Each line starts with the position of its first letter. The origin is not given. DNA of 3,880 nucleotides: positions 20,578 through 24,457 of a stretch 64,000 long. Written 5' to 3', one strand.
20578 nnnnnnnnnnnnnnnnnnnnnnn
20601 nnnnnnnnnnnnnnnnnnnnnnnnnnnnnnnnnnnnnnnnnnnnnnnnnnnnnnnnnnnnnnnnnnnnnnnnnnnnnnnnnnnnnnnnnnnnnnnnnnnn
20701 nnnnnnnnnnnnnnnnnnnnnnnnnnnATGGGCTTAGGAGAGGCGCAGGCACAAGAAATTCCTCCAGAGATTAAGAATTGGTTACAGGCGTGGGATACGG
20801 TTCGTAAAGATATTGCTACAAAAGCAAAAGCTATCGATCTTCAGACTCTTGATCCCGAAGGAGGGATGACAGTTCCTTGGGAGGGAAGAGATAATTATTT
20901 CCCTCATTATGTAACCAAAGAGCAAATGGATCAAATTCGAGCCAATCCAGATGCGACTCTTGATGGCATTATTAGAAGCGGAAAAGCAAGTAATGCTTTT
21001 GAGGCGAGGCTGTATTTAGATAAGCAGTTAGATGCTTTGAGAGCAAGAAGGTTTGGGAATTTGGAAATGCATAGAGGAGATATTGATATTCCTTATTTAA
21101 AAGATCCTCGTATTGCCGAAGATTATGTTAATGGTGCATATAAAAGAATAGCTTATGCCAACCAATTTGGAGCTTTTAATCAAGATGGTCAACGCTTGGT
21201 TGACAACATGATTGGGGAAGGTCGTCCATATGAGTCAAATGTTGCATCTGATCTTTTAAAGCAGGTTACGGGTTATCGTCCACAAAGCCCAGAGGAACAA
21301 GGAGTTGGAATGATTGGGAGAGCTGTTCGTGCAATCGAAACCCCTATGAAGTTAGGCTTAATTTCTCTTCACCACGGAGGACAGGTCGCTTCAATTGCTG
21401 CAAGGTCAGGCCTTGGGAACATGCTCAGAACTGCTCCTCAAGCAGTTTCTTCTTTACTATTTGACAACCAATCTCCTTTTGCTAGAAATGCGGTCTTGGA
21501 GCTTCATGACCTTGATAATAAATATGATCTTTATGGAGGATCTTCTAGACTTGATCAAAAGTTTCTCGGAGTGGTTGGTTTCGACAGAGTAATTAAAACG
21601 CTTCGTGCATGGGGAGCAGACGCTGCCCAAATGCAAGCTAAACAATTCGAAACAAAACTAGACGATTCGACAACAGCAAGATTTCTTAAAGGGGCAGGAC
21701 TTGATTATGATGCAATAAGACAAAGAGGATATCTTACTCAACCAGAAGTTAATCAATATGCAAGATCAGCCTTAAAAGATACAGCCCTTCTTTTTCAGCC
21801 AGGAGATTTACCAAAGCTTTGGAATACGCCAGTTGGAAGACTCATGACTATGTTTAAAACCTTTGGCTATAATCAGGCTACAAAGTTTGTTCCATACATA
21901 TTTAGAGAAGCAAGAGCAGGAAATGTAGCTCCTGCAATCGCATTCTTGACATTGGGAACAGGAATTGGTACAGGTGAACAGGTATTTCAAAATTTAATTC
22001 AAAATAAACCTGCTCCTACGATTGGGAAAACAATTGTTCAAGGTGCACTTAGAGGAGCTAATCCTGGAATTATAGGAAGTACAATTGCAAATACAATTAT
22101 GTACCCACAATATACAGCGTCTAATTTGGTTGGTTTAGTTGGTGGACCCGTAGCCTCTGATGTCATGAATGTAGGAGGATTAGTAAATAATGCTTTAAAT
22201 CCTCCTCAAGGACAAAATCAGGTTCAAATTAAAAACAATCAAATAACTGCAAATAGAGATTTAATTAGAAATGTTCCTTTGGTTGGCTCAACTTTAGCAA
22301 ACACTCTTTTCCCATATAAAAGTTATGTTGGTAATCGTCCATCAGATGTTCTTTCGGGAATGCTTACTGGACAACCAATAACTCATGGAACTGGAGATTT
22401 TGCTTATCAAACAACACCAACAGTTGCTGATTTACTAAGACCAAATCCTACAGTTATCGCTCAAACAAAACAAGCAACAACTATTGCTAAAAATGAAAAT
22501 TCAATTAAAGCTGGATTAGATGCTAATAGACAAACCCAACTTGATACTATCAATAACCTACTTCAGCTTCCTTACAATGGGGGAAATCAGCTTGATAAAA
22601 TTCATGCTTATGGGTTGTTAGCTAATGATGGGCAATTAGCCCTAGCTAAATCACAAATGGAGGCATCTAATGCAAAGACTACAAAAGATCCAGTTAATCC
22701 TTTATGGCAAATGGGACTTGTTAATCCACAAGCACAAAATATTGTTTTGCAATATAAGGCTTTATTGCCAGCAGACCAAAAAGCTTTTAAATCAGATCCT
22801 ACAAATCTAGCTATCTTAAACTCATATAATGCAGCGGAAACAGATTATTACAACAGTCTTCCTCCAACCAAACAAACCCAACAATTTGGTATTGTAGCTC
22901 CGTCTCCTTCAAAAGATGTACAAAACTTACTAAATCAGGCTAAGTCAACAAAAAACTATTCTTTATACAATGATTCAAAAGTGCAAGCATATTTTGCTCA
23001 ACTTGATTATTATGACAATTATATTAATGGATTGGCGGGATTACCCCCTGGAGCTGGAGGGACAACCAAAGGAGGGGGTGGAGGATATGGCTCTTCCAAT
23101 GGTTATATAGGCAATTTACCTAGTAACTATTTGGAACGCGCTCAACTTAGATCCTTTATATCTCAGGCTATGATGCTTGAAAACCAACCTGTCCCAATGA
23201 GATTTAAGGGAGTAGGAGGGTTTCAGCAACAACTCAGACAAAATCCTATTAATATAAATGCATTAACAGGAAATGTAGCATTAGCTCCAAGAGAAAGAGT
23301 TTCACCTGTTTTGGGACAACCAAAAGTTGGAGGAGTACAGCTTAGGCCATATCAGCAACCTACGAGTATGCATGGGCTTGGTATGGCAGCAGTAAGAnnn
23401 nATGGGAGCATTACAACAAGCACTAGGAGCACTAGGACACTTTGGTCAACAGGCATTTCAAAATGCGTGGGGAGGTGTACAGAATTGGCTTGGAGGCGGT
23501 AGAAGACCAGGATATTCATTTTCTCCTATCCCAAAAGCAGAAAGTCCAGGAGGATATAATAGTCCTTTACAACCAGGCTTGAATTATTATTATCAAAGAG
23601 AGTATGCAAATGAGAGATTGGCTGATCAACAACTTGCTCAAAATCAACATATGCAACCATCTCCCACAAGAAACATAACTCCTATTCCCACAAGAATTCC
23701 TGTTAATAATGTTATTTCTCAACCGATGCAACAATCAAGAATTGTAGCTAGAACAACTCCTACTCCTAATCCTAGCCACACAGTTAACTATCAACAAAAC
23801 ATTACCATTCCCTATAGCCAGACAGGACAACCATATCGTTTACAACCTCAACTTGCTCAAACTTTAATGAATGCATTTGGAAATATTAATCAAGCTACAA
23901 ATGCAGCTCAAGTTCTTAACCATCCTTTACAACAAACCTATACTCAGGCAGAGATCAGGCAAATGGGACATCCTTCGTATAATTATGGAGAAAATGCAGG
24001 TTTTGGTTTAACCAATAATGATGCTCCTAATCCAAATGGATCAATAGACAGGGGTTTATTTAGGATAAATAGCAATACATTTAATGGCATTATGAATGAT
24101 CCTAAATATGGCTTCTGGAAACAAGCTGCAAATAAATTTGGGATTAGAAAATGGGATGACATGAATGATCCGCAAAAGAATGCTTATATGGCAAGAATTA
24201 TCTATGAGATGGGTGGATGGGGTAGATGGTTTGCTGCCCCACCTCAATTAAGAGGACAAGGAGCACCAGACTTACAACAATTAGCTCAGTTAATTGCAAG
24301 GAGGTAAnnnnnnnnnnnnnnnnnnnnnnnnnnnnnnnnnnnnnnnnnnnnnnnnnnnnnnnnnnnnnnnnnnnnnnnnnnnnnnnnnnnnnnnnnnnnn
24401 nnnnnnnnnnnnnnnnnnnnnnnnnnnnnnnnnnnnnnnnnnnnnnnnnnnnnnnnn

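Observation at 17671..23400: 1909-aa Q-rich giant virion protein with embedded ParB/Srx-like DGHHR motif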

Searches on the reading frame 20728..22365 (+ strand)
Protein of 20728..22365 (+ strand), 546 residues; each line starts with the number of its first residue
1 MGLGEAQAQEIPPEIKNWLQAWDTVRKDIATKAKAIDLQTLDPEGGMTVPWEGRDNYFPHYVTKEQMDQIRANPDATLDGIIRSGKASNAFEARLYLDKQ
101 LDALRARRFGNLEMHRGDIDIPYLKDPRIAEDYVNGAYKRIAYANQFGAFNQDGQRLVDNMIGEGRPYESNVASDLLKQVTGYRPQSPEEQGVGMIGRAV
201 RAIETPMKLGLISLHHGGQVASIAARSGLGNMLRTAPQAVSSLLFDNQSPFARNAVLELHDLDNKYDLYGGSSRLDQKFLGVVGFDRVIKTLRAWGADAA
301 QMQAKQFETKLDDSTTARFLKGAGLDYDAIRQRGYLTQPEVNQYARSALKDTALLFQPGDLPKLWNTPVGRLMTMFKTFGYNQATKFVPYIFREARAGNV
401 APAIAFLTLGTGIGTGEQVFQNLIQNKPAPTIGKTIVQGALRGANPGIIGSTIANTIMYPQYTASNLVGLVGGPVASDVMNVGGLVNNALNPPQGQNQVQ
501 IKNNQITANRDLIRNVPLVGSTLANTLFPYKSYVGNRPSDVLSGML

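Call 51: search_solved_structures(query=A5, max_evalue=10)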
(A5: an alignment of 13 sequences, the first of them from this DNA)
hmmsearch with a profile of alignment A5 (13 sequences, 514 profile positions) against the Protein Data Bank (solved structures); distinct sequences matched with E-value up to 10: 17.
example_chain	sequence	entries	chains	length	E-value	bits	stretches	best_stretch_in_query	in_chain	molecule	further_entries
9sfn_G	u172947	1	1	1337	0.0029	19.6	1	115-225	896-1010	Internal virion protein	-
28lk_A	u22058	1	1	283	0.0043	19.1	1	68-114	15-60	complement-inhibiting protein ChiB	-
4ozs_A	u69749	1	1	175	0.097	14.6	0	139-182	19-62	Alpha solenoid protein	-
7mwq_A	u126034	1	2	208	0.14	14.1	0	12-76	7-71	LHD29A53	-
5ie9_A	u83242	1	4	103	0.36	12.7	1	370-428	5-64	Nucleotide pyrophosphohydrolase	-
8dkc_C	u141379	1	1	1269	1.2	10.9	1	135-292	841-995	DNA-directed RNA polymerase subunit beta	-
6lfb_A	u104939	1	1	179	1.4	10.7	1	366-411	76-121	Acyl-CoA thioesterase I also functions as protease I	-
6lfc_A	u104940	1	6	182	1.4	10.7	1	366-411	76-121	Acyl-CoA thioesterase I also functions as protease I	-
9ge8_T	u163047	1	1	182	1.5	10.6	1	366-410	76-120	Thioesterase 1/protease 1/lysophospholipase L1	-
5tid_A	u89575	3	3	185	1.5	10.6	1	366-410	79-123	Acyl-CoA thioesterase I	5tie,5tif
5tic_A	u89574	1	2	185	1.6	10.6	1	366-410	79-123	Acyl-CoA thioesterase I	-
6y8p_A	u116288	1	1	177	1.6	10.6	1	202-297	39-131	O6-alkylguanine-DNA alkyltransferase mutant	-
3kzz_A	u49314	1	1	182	1.6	10.6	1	201-297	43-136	SNAP-tag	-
1ivn_A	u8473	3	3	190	1.6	10.5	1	366-410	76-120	Thioesterase I | Acyl-CoA thioesterase I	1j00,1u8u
3kzy_A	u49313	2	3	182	1.6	10.5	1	201-297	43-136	Methylated-DNA--protein-cysteine methyltransferase | SNAP-tag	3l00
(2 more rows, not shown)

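Call 53: search_solved_structures(query=A5, max_evalue=0.01, show_alignments=2)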
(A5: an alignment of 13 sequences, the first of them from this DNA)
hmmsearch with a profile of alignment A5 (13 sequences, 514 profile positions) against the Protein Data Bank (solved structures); distinct sequences matched with E-value up to 0.01: 2.
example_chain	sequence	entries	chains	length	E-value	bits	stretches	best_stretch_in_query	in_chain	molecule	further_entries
9sfn_G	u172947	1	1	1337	0.0029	19.6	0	115-225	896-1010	Internal virion protein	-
28lk_A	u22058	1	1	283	0.0043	19.1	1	68-114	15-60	complement-inhibiting protein ChiB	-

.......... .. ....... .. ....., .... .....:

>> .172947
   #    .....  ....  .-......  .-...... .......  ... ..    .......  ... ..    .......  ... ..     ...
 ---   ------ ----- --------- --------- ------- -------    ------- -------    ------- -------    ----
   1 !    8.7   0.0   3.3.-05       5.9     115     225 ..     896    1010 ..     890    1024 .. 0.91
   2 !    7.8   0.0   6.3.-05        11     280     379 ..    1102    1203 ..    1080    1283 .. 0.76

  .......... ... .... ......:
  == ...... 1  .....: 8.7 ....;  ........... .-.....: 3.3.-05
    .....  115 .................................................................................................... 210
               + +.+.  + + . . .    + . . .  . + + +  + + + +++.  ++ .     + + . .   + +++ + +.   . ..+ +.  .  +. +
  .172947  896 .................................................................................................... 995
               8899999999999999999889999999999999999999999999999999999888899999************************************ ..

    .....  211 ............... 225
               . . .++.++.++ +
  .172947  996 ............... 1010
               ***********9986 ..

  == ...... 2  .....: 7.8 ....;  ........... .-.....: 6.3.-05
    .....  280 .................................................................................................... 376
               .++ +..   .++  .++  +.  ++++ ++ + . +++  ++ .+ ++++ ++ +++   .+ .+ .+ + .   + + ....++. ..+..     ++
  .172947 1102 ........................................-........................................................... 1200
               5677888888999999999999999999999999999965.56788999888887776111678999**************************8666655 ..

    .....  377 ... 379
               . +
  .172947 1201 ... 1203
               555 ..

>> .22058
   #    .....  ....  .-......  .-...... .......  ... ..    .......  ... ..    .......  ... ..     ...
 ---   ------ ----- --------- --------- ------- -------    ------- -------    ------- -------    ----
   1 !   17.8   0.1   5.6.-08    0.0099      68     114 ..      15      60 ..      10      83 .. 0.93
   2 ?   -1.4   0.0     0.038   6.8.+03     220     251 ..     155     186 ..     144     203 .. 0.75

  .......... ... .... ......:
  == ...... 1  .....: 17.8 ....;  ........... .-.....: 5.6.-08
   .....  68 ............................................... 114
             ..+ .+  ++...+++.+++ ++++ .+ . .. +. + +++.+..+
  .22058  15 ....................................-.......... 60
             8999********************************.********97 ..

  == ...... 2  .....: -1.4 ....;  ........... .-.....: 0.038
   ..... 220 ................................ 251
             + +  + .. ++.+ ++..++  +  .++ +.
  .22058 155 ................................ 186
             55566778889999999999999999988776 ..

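Call 55: search_protein_families(library=phrogs, alignment_id=A5, max_evalue=0.01)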
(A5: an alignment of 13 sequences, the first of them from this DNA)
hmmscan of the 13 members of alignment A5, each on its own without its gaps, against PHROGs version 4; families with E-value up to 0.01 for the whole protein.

A. member 1, seq(546 aa): 1 family
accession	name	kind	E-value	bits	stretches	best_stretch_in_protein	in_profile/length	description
phrog_684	-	head and packaging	9.7e-05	21.9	1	359-500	623-765/840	virion structural protein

B. families by the number of members that match (of 13 scanned): 4 families
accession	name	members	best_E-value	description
phrog_684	-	6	4.9e-14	virion structural protein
phrog_342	-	5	4.7e-11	internal virion protein with endolysin domain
phrog_6958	-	5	4.4e-08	virion structural protein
phrog_16310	-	1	2.4e-05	-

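Call 59: predict_structure(alignment_id=A5)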
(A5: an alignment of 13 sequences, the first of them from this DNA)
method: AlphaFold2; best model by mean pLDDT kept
length: 546 residues; sequences in the alignment: 13
mean_pLDDT: 57.3   pTM: 0.42
mean pLDDT of the five models: 57.3, 53.8, 52.2, 50.1, 46.9
residues with pLDDT >= 90: 5; 70-90: 142; 50-70: 193; < 50: 206
segments of 3 or more residues with pLDDT < 50: 1-8, 111-117, 139-152, 179-215, 258-284, 357-360, 364-378, 426-428, 446-489, 491-494, 508-546
pLDDT, mean of each block of 10 residues (from residue 1): 39 65 63 60 60 60 74 80 78 75 62 49 63 56 39 55 63 55 37 27 28 53 77 75 70 59 35 36 52 81 88 86 88 88 83 56 47 48 64 74 71 62 53 61 50 44 39 34 44 49 50 37 38 31 28
secondary structure, 60 per line:
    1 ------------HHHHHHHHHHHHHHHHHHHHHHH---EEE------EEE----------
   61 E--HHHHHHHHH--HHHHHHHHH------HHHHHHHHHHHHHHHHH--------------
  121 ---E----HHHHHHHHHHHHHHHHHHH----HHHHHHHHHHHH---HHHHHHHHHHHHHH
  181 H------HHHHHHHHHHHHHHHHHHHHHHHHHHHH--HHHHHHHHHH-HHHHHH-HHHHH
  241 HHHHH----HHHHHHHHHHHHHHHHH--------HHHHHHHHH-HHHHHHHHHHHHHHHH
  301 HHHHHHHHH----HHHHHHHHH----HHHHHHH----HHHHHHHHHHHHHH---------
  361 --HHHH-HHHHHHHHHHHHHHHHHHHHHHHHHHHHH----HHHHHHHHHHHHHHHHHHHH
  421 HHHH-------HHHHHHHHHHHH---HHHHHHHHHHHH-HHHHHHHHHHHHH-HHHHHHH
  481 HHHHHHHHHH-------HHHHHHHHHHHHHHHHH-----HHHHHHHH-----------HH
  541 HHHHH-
elements in order: H13-35 E39-41 E48-50 H64-72 H75-83 H90-106 H129-147 H152-163 H167-181 H188-215 H218-227 H229-234 H236-245 H250-266 H275-283 H285-309 H314-322 H327-333 H338-351 H363-366 H368-396 H401-424 H432-443 H447-458 H460-472 H474-490 H498-514 H520-527 H539-545

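Call 70: find_related_loci(query=A8, collection=genome_contigs, flank=10000)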
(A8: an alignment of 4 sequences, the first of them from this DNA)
Query A8 (546 aa) in genome_contigs; peptide patterns used: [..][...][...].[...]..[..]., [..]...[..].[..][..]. (x = any residue, [..] = any of these).
30 stretches matched a pattern; 1 encode a relative of the query (tblastn E <= 1e-3); 1 distinct loci.
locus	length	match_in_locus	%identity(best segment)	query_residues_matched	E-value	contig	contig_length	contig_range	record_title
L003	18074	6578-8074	22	1-431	2e-11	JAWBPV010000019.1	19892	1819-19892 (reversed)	MAG: Candidatus Aenigmatarchaeota archaeon isolate JZ-1_201705_bins_109 JZ-1_201705_bins_109_scaffold_19, whole genome s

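Call 71: find_related_loci(query=A8, collection=viral_contigs, flank=10000)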
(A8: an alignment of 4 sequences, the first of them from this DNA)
Query A8 (546 aa) in viral_contigs; peptide patterns used: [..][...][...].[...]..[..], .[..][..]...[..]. (x = any residue, [..] = any of these).
75 stretches matched a pattern; 1 encode a relative of the query (tblastn E <= 1e-3); 1 distinct loci.
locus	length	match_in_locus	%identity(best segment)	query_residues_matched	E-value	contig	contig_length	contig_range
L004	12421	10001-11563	24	15-532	4e-21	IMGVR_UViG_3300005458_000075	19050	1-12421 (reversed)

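Call 99: fold_search(model_id=the predicted structure, library=pdb)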
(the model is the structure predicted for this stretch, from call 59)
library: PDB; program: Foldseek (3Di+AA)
matches with E <= 10: 91; with E <= 0.001: 0
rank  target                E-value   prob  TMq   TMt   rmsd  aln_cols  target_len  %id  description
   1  8fhn_B                2.4e-01  0.11  0.11  0.09  23.2       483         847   13  Cryo-EM structure of human NCC (class 2) (released 2023-02-15)
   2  9bwt_A                5.2e-01  0.09  0.10  0.07  22.6       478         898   12  human sodium chloride cotransporter NCC S344E in the phosphorylation state and in complex with hydrochlorothiazide (released 2024-09-04)
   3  8fhp_A                5.9e-01  0.08  0.10  0.11  23.2       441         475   13  Cryo-EM structure of human NCC (class 3-1) (released 2023-02-15)
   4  8fhn_A                6.4e-01  0.07  0.10  0.08  23.3       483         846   13  Cryo-EM structure of human NCC (class 2) (released 2023-02-15)
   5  6s3k_A                1.1e+00  0.09  0.13  0.13  21.5       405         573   10  KimA from Bacillus subtilis in inward-facing, occluded state (released 2020-02-12)
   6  8vpn_B                1.3e+00  0.05  0.10  0.07  23.3       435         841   13  Phosphorylated human NCC in complex with indapamide (released 2024-09-04)
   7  8c6j_S                1.6e+00  0.05  0.11  0.10  39.3       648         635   11  Human spliceosomal PM5 C* complex (released 2023-07-12)
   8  7w5a_J                1.8e+00  0.04  0.11  0.10  38.5       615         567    9  The cryo-EM structure of human pre-C*-II complex (released 2022-06-22)
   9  7w5b_J                2.3e+00  0.05  0.11  0.11  35.0       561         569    9  The cryo-EM structure of human C* complex (released 2022-06-22)
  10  7s1x_A                2.3e+00  0.03  0.08  0.07  22.9       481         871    8  Cryo-EM structure of human NKCC1 K289NA492EL671C bound with bumetanide (released 2022-05-25)
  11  7n6g_0A               2.5e+00  0.03  0.10  0.10  29.8       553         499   11  C1 of central pair (released 2022-05-18)
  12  6qdv_S                2.6e+00  0.03  0.10  0.10  38.4       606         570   10  Human post-catalytic P complex spliceosome (released 2019-02-20)
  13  3t8v                  2.7e+00  0.04  0.12  0.09  20.6       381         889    8  A bestatin-based chemical biology strategy reveals distinct roles for malaria M1- and M17-family aminopeptidases (released 2011-09-28)
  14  3vvr_A                2.7e+00  0.03  0.09  0.10  20.7       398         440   15  Crystal structure of MATE in complex with MaD5 (released 2013-04-03)
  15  7bvq_B                2.8e+00  0.04  0.11  0.12  19.6       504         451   13  Structure of human beta1 adrenergic receptor bound to carazolol (released 2020-12-02)
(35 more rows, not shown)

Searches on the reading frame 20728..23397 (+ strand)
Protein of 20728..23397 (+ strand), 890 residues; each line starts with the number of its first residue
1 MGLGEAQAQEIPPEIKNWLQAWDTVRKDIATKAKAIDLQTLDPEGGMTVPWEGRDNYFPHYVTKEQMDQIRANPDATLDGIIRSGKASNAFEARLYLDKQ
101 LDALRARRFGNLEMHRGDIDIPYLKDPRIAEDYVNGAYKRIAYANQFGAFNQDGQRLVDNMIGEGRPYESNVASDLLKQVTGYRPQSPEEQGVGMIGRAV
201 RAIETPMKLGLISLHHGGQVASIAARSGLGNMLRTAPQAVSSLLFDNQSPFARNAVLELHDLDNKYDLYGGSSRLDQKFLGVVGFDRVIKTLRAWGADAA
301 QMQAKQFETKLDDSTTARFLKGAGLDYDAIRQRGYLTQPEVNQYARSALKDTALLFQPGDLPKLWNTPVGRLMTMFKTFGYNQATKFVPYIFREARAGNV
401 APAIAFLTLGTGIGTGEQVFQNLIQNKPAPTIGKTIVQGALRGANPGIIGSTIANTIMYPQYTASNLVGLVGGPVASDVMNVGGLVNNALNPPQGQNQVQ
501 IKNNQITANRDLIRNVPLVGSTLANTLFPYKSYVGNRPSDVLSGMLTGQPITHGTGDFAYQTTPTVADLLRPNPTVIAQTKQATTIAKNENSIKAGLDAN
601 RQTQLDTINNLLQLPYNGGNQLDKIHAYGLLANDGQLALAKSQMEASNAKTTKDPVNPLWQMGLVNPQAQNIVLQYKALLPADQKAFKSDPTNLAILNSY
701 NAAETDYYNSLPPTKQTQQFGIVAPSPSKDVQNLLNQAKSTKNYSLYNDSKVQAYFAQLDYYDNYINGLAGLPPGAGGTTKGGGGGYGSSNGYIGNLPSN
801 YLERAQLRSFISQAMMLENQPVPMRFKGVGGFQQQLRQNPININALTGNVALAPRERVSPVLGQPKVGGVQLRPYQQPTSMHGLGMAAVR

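Call 68: find_related_loci(query=window:20728-23397:+, collection=viral_contigs, flank=10000)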
Query window:20728-23397:+ (890 aa) in viral_contigs; peptide patterns used: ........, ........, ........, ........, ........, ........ (x = any residue, [..] = any of these).
2 stretches matched a pattern, but none encodes a relative of the query by tblastn (E <= 1e-3).

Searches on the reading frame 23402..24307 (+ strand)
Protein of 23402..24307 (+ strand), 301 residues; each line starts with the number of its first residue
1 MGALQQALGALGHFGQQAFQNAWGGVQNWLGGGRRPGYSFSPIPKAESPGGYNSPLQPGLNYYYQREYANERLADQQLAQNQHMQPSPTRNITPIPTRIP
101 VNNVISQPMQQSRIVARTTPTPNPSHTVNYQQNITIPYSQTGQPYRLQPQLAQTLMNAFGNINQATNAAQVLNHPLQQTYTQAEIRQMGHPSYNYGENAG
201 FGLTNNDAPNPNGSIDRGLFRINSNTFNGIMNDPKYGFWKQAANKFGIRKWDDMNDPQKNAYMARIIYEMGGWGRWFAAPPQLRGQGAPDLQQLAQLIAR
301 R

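Call 5: search_protein_families(library=pfam, proteins=[window:23402-24307:+], max_evalue=0.1)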
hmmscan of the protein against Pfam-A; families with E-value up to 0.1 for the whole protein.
window:23402-24307:+ (301 aa): 1 family
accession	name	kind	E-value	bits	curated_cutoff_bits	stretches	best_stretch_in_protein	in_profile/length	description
PF18896.5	SLT_3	-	0.012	16.5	27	1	200-276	27-87/89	Lysozyme like domain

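Call 6: search_protein_families(library=phrogs, proteins=[window:23402-24307:+], max_evalue=0.01)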
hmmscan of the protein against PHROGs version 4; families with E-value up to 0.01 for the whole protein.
window:23402-24307:+ (301 aa): 0 families

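Call 87: search_dna_similar(query=window:23402-24304:+, collection=phages, mode=protein, max_evalue=0.01, max_rows=12)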
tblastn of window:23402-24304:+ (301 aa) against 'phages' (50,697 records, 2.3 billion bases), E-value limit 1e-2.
No match.

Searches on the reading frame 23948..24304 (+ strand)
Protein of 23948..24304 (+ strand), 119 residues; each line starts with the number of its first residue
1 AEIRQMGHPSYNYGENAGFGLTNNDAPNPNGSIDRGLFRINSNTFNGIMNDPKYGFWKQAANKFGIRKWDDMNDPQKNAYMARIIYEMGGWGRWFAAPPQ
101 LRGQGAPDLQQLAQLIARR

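Call 89: search_protein_families(library=pfam, proteins=[window:23948-24304:+], max_evalue=0.01)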
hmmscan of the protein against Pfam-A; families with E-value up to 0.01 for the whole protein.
seq(119 aa): 1 family
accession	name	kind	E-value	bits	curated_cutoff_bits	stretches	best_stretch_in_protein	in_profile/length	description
PF18896.5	SLT_3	-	0.0016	19.3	27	1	17-94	26-87/89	Lysozyme like domain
